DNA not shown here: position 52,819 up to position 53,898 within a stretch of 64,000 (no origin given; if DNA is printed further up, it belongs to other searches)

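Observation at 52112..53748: Tandem TIR-domain proteins each fused to C-terminal transmembrane helices, in a low-GC islet without a known partner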

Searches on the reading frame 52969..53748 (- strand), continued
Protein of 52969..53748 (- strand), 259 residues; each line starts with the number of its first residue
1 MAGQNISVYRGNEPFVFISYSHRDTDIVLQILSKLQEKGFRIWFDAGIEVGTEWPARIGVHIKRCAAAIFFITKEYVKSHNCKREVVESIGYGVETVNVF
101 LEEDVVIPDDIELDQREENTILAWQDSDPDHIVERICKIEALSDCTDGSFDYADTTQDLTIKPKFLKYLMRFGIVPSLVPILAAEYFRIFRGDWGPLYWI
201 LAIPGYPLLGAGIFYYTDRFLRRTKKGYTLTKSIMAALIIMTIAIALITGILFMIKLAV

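Call 56: predict_structure(alignment_id=A6)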
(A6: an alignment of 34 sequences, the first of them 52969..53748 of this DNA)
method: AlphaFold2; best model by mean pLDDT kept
length: 259 residues; sequences in the alignment: 34
mean_pLDDT: 79.0   pTM: 0.60
mean pLDDT of the five models: 79.0, 78.6, 78.5, 78.2, 77.6
residues with pLDDT >= 90: 113; 70-90: 68; 50-70: 57; < 50: 21
segments of 3 or more residues with pLDDT < 50: 154-163, 196-199, 204-206
pLDDT, mean of each block of 10 residues (from residue 1): 77 96 95 95 85 82 97 96 95 96 92 81 89 96 83 48 56 64 66 53 53 73 67 74 75 66
secondary structure, 60 per line:
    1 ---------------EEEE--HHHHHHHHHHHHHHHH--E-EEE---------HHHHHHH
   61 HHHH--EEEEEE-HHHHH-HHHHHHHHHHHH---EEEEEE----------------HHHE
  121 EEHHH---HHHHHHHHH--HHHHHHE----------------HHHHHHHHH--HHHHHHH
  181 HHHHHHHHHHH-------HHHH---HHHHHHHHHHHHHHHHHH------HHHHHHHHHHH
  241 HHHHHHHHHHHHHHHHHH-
elements in order: E16-19 H22-37 E42-44 H54-64 E67-72 H74-78 H80-91 E95-100 E120-122 H129-137 H140-145 H163-171 H174-191 H199-202 H206-223 H230-258

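Call 60: fold_search(model_id=the predicted structure, library=pdb)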
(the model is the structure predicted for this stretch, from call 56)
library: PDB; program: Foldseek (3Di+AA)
matches with E <= 10: 1331; with E <= 0.001: 39
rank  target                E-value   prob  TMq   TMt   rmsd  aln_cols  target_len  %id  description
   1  7ylf                  3.2e-05  1.00  0.38  0.64   4.2       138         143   22  Crystal structure of the chicken Toll-like receptor 15 TIR domain (2-mercaptoethanol adduct) (released 2023-05-31)
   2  7dfv_B                5.8e-05  1.00  0.42  0.22  14.1       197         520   17  Cryo-EM structure of plant NLR RPP1 tetramer core part (released 2020-12-16)
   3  9ugj_F                7.9e-05  1.00  0.36  0.62   4.6       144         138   19  Structure of SARM1 bound to SIR3-ADPR (released 2026-02-18)
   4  7qg0_A                8.4e-05  1.00  0.35  0.16   6.5       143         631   15  Inhibitor-induced hSARM1 duplex (released 2022-12-21)
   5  7ylg                  1.0e-04  1.00  0.38  0.64   4.1       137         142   22  Crystal structure of the chicken Toll-like receptor 15 TIR domain (glutathione adduct) (released 2023-05-31)
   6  7djt_A                1.0e-04  1.00  0.37  0.16   4.2       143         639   20  Human SARM1 inhibitory state bounded with inhibitor dHNN (released 2021-05-19)
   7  8qlp_M                1.5e-04  1.00  0.37  0.24  12.9       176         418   13  CryoEM structure of the RNA/DNA bound SPARTA (BabAgo/TIR-APAZ) tetrameric complex (released 2024-01-31)
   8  4c6r_A                1.6e-04  1.00  0.30  0.47  13.8       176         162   14  Crystal structure of the TIR domain from the Arabidopsis Thaliana disease resistance protein RPS4 (released 2014-05-28)
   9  8spo_I                1.8e-04  1.00  0.41  0.30   6.9       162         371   12  Tetramerized activation of MapSPARTA bound with NAD+ (released 2023-08-23)
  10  7anw_A                1.8e-04  1.00  0.32  0.14   6.5       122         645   17  hSARM1 NAD+ complex (released 2020-11-11)
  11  9ugj_B                2.0e-04  1.00  0.36  0.62   4.7       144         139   21  Structure of SARM1 bound to SIR3-ADPR (released 2026-02-18)
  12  8qlp_E                2.1e-04  1.00  0.37  0.24  12.9       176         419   13  CryoEM structure of the RNA/DNA bound SPARTA (BabAgo/TIR-APAZ) tetrameric complex (released 2024-01-31)
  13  8j9p_B                2.9e-04  1.00  0.40  0.26   8.3       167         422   14  SPARTA dimer bound with guide-target (released 2024-03-06)
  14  7nuw                  3.2e-04  1.00  0.32  0.50   5.0       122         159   22  Crystal structure of the TIR domain of human TLR1 (crystallised with Zn2+ ions) (released 2021-08-25)
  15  7jlx_A                3.7e-04  1.00  0.32  0.49   2.4        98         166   24  Structure of the activated Roq1 resistosome directly recognizing the pathogen effector XopQ (TIR domains) (released 2020-12-02)
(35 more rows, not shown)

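Call 61: find_related_loci(query=A2, collection=viral_contigs, flank=6000)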
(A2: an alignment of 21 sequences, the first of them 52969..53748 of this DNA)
Query A2 (259 aa) in viral_contigs; peptide patterns used: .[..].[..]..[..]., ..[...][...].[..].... (x = any residue, [..] = any of these).
35 stretches matched a pattern; 1 encode a relative of the query (tblastn E <= 1e-3); 1 distinct loci.
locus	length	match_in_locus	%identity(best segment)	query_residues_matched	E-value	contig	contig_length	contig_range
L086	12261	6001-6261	29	15-97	6e-7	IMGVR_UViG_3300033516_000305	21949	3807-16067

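Call 70: find_encoding_contigs(protein=P0009, flank=8000, max_places=5)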
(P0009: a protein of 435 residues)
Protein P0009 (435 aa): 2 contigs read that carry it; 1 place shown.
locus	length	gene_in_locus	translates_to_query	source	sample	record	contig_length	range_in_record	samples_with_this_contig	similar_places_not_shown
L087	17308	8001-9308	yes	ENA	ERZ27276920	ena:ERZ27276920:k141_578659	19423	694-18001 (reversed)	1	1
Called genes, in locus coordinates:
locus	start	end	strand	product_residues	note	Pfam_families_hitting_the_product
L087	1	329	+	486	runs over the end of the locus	PF00308:Bac_DnaA, PF01695:IstB_IS21, PF01637:ATPase_2 (faint), PF00004:AAA, PF00910:RNA_helicase (faint), PF08299:Bac_DnaA_C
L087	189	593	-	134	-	-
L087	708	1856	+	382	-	PF00712:DNA_pol3_beta, PF02767:DNA_pol3_beta_2, PF02768:DNA_pol3_beta_3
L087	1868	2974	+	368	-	PF02463:SMC_N, PF13175:AAA_15, PF13476:AAA_23 (weak)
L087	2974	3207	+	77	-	PF04025:RemA-like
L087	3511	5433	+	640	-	PF02518:HATPase_c, PF00204:DNA_gyraseB, PF01751:Toprim, PF00986:DNA_gyraseB_C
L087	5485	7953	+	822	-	PF00521:DNA_topoisoIV, PF03989:DNA_gyraseA_C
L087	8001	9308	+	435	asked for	PF01582:TIR (faint), PF13676:TIR_2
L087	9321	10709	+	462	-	PF14903:WG_beta_rep (faint)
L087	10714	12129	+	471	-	PF00919:UPF0004, PF04055:Radical_SAM, PF01938:TRAM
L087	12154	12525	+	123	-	PF06133:Com_YlbF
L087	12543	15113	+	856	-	PF01624:MutS_I, PF05188:MutS_II, PF05192:MutS_III, PF05190:MutS_IV, PF00488:MutS_V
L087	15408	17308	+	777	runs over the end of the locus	-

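Call 71: find_encoding_contigs(protein=P0094, flank=6000, max_places=4)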
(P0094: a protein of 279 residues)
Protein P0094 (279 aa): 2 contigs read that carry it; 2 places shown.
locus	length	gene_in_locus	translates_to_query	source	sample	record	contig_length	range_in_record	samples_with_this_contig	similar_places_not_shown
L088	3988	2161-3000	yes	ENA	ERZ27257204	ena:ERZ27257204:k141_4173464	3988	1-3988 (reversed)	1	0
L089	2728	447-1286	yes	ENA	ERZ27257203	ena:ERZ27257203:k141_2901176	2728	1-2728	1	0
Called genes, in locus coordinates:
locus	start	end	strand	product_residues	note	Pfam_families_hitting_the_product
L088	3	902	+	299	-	?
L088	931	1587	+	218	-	PF02254:TrkA_N, PF02080:TrkA_C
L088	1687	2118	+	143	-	PF02699:YajC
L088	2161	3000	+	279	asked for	PF13676:TIR_2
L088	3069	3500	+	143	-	PF12670:DUF3792 (weak)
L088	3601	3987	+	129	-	?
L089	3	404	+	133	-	?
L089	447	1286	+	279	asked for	PF13676:TIR_2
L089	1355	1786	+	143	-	PF12670:DUF3792 (weak)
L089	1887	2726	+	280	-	?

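Call 72: find_encoding_contigs(protein=P0143, flank=6000, max_places=4)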
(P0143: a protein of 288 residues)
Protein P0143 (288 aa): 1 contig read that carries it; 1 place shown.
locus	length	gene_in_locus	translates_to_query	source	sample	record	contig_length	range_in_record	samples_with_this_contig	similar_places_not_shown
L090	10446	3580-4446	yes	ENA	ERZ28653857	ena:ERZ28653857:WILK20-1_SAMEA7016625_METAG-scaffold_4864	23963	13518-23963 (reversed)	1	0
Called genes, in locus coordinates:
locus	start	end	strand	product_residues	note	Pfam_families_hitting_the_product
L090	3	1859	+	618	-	?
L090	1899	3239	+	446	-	PF07690:MFS_1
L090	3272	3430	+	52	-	PF00301:Rubredoxin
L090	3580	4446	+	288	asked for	PF08937:ThsB_TIR (weak), PF13676:TIR_2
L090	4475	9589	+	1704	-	PF13385:Laminin_G_3, PF04616:Glyco_hydro_43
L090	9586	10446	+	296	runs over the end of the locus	PF00294:PfkB, PF08543:Phos_pyr_kin (weak)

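Call 73: find_encoding_contigs(protein=P0132, flank=6000, max_places=4)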
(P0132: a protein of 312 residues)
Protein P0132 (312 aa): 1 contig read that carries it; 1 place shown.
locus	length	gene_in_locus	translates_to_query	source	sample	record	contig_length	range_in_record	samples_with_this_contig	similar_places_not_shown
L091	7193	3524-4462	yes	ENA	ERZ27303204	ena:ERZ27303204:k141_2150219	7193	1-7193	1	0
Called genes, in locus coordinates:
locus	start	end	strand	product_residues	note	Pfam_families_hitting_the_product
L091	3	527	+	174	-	?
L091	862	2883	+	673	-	PF00004:AAA, PF17866:AAA_lid_6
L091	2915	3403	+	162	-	-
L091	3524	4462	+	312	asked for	PF13676:TIR_2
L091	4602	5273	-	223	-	-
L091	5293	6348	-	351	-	-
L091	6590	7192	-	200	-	?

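Call 76: find_related_loci(query=window:52969-53748:-, collection=metagenome_contigs, flank=5000)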
Query window:52969-53748:- (259 aa) in metagenome_contigs; peptide patterns used: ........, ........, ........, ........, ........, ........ (x = any residue, [..] = any of these).
188 stretches matched a pattern; 1 encode a relative of the query (tblastn E <= 1e-3); 1 distinct loci.
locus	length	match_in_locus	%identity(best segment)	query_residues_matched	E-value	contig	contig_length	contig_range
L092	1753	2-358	33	28-147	2e-19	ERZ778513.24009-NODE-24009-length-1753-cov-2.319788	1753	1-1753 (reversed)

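Call 84: search_dna_similar(query=window:52969-53748:-, collection=phages, mode=protein, max_evalue=0.001, max_rows=10)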
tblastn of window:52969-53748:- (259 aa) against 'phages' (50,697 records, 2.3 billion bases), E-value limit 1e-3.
Records with a match: 2; places in all: 2; records where one place covers at least 80% of the query: 0.
Best place of each record, by identity: <60% 2.
By first word of the organism name: Bacteriophage 2.
By host as written in the record: - 2.
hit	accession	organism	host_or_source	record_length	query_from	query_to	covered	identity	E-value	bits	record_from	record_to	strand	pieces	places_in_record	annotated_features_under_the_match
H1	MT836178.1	Bacteriophage sp.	human fecal samples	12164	3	113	43%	30.6%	3e-10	66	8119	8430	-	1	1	record has no annotation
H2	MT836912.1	Bacteriophage sp.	human fecal samples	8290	12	126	44%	25.4%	3e-5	51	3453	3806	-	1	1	record has no annotation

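Call 85: search_dna_similar(query=window:52969-53748:-, collection=plasmids, mode=protein, max_evalue=0.001, max_rows=10)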
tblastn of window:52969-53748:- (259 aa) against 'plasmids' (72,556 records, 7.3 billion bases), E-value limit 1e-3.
Records with a match: 6; places in all: 6; records where one place covers at least 80% of the query: 0.
Best place of each record, by identity: <60% 6.
By first word of the organism name: Acaryochloris 3; Candidatus 1; Chondrinema 1; Mycobacterium 1.
By predicted mobility (MOB-suite, as given by PLSDB): non-mobilizable 3; conjugative 2; mobilizable 1.
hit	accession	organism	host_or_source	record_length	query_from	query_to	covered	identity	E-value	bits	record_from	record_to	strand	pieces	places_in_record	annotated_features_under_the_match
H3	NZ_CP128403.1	Candidatus Chlorohelix allophototropha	Single colony of Candidatus Chlorohelix ...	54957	5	175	66%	26.5%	1e-5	54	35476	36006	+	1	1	SUMF1/EgtB/PvdO family nonheme iron enzyme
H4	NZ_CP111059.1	Chondrinema litorale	Seaweed,red alga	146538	16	111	37%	32.3%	3e-4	49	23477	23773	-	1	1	TIR domain-containing protein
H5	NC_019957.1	Mycobacterium sp. JS623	-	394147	13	94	32%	32.1%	2e-4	50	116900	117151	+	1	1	toll/interleukin-1 receptor domain-containing protein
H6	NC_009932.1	Acaryochloris marina MBIC11017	-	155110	11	82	28%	33.8%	4e-4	49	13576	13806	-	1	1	TIR domain-containing protein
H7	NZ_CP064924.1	Acaryochloris marina S15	cell culture,surface of Pikea pinnata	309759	16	82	26%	35.2%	2e-4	50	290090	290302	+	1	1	TIR domain-containing protein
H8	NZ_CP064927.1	Acaryochloris marina S15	cell culture,surface of Pikea pinnata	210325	16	82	26%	33.8%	4e-4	49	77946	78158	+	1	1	TIR domain-containing protein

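Call 86: search_protein_families(library=pfam, proteins=[L037:7001-9136:+, L024:6989-9577:+, L003:1694-3454:+, L059:6520-8739:+, L070:7004-9226:+, L052:1341-3725:+, L074:7016-8446:+, L021:6995-7936:+, L072:265-1395:+, L072:1452-2678:+], max_evalue=0.0001)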
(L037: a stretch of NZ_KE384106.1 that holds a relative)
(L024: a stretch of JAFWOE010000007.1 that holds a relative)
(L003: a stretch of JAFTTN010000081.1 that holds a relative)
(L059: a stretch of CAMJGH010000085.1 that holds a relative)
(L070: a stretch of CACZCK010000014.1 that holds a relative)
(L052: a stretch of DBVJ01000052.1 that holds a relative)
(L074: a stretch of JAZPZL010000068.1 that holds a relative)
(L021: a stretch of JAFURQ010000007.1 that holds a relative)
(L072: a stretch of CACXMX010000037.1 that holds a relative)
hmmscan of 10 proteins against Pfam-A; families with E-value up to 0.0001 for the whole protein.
L037:7001-9136:+ (712 aa): 5 families
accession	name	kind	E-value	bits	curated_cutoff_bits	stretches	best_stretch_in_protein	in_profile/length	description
PF12799.13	LRR_4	-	2.1e-25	88.6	27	2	412-454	1-44/44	Leucine Rich repeats (2 copies)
PF13676.11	TIR_2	-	4e-19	69.7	28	1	11-115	1-109/122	TIR domain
PF13855.12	LRR_8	-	1.3e-11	44.5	27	0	436-491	3-61/61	Leucine rich repeat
PF23952.1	LRR_EndoS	-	6.1e-06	26.9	27.9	1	350-444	27-116/116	Endo-beta-N-acetylglucosaminidase EndoS LRR domain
PF00560.39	LRR_1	-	2.3e-05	24.1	20.6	0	413-426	1-14/23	Leucine Rich Repeat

L024:6989-9577:+ (863 aa): 2 families
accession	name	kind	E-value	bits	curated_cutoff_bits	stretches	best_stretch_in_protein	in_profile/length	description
PF13676.11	TIR_2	-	2.2e-20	73.8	28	1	15-136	1-122/122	TIR domain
PF01582.25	TIR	-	9.9e-05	22.6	21.3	0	15-93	4-85/179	TIR domain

L003:1694-3454:+ (587 aa): 2 families
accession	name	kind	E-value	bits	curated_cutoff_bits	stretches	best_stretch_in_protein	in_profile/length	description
PF13676.11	TIR_2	-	7.6e-19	68.8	28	1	30-133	1-109/122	TIR domain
PF01582.25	TIR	-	6e-06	26.6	21.3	1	35-106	11-83/179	TIR domain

L059:6520-8739:+ (740 aa): 4 families
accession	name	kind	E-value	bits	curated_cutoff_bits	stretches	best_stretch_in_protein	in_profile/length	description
PF12799.13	LRR_4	-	7.3e-22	77.3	27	0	608-644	6-43/44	Leucine Rich repeats (2 copies)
PF13676.11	TIR_2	-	6.1e-21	75.6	28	1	16-120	1-106/122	TIR domain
PF23598.1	LRR_14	-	1.5e-06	27.7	40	0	410-538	15-141/353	Leucine-rich repeat region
PF23952.1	LRR_EndoS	-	6.1e-05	23.7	27.9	0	360-452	28-114/116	Endo-beta-N-acetylglucosaminidase EndoS LRR domain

L070:7004-9226:+ (741 aa): 8 families
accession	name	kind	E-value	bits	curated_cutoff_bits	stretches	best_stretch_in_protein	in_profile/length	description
PF12799.13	LRR_4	-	7.1e-24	83.7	27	0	546-585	3-43/44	Leucine Rich repeats (2 copies)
PF13676.11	TIR_2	-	7.7e-19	68.8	28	1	13-108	1-99/122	TIR domain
PF23952.1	LRR_EndoS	-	9e-12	45.7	27.9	0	416-503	32-111/116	Endo-beta-N-acetylglucosaminidase EndoS LRR domain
PF00805.28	Pentapeptide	-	4.1e-06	26.7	20.2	1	296-330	2-36/40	Pentapeptide repeats (8 copies)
PF13855.12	LRR_8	-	4.9e-06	26.6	27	0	499-554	2-59/61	Leucine rich repeat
PF13599.13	Pentapeptide_4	-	7e-06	26.5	38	0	296-330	22-56/78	Pentapeptide repeat region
PF23598.1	LRR_14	-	9.5e-06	25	40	1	344-530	49-247/353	Leucine-rich repeat region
PF13576.12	Pentapeptide_3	-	3e-05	24.6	27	0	301-331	5-37/48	Pentapeptide repeats (9 copies)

L052:1341-3725:+ (795 aa): 2 families
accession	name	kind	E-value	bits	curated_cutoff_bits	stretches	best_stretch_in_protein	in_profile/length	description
PF13676.11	TIR_2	-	1.2e-20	74.6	28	1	16-121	1-105/122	TIR domain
PF01582.25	TIR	-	1.1e-06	29.1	21.3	1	16-103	4-93/179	TIR domain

L074:7016-8446:+ (477 aa): 3 families
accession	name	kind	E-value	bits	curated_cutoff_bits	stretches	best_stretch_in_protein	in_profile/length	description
PF13676.11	TIR_2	-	3.3e-39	134.6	28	2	12-92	1-83/122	TIR domain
PF01582.25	TIR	-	1e-06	29.1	21.3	0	18-97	12-91/179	TIR domain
PF08937.16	ThsB_TIR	-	1.4e-06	29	21.2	0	206-251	53-98/100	Thoeris protein ThsB, TIR-like domain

L021:6995-7936:+ (314 aa): 1 family
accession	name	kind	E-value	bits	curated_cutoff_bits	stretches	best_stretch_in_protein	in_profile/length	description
PF13676.11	TIR_2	-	3.2e-20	73.3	28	1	12-102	1-95/122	TIR domain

L072:265-1395:+ (377 aa): 1 family
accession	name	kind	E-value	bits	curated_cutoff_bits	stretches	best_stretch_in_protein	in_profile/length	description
PF13676.11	TIR_2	-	6.9e-20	72.2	28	1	18-119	1-103/122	TIR domain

L072:1452-2678:+ (409 aa): 1 family
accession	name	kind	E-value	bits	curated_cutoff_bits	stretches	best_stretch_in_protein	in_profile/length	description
PF13676.11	TIR_2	-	5.1e-19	69.4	28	1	18-119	1-103/122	TIR domain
